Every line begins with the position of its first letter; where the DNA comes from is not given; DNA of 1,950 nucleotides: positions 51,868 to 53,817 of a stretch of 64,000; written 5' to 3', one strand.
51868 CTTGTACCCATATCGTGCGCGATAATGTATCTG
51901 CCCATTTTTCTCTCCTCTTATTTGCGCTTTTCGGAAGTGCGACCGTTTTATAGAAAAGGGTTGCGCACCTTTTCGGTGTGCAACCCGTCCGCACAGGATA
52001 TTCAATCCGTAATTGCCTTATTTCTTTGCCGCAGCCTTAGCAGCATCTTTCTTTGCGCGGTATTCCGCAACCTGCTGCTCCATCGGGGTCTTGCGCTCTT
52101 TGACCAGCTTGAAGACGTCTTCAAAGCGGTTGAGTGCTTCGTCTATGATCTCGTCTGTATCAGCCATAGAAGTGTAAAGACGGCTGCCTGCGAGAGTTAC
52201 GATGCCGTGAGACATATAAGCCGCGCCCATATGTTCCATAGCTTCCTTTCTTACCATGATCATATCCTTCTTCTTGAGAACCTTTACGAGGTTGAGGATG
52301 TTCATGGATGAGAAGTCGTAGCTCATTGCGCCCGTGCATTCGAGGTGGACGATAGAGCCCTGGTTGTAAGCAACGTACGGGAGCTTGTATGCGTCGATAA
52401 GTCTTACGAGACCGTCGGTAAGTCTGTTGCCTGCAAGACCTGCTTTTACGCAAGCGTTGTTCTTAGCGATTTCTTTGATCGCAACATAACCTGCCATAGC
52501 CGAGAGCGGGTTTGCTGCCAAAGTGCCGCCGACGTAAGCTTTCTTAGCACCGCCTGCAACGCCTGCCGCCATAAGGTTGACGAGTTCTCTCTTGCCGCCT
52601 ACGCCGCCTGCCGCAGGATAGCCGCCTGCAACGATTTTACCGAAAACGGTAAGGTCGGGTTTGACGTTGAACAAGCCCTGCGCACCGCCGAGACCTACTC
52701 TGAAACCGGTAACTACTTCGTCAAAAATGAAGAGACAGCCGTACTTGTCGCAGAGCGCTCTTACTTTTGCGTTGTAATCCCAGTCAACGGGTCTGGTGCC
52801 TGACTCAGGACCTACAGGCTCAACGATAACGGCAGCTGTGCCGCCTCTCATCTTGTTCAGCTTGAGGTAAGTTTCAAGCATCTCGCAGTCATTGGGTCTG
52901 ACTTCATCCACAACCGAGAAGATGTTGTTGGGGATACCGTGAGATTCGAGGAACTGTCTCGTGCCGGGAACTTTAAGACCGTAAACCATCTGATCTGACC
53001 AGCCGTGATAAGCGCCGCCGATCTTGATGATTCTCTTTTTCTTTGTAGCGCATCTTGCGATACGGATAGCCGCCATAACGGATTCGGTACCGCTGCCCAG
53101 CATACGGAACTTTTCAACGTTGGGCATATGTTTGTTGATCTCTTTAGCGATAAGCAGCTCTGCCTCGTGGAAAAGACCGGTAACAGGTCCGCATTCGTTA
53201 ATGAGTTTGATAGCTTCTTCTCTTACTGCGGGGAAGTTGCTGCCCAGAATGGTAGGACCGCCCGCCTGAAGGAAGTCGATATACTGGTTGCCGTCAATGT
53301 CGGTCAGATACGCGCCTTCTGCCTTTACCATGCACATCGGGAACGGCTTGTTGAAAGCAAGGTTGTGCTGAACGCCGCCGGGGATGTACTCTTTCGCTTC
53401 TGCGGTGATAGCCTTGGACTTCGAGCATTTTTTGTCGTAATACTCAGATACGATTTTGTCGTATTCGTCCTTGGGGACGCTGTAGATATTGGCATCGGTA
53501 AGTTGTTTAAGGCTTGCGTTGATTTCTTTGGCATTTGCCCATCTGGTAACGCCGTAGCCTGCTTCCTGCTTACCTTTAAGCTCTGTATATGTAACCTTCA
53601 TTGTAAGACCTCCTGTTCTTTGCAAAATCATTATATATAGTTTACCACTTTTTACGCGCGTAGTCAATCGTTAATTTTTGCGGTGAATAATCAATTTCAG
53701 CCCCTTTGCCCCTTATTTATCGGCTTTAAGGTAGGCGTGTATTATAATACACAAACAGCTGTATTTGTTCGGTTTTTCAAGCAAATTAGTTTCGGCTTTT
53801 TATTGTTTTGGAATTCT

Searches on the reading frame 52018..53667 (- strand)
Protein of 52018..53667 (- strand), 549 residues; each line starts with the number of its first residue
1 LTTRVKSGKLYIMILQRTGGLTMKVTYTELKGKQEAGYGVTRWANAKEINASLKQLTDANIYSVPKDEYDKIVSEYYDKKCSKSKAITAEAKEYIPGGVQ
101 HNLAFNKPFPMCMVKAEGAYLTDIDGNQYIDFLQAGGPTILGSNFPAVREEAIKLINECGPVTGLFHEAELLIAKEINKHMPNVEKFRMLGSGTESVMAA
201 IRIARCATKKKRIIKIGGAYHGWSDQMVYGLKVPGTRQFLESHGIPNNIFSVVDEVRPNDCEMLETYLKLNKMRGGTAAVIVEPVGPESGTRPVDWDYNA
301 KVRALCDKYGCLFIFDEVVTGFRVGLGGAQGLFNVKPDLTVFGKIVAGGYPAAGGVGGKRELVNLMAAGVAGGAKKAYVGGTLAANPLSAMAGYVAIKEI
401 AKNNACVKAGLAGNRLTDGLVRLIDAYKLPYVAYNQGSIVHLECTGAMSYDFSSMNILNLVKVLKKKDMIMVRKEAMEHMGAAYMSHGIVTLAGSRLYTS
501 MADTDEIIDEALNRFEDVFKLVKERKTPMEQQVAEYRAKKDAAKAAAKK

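Call 105: search_protein_families(library=pfam, proteins=[window:52018-53667:-], max_evalue=0.00001)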
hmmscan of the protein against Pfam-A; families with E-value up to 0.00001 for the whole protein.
window:52018-53667:- (549 aa): 1 family
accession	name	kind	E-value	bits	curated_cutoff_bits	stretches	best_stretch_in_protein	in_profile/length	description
PF00202.27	Aminotran_3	-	5.7e-55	187.1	30.5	1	107-467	7-358/403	Aminotransferase class-III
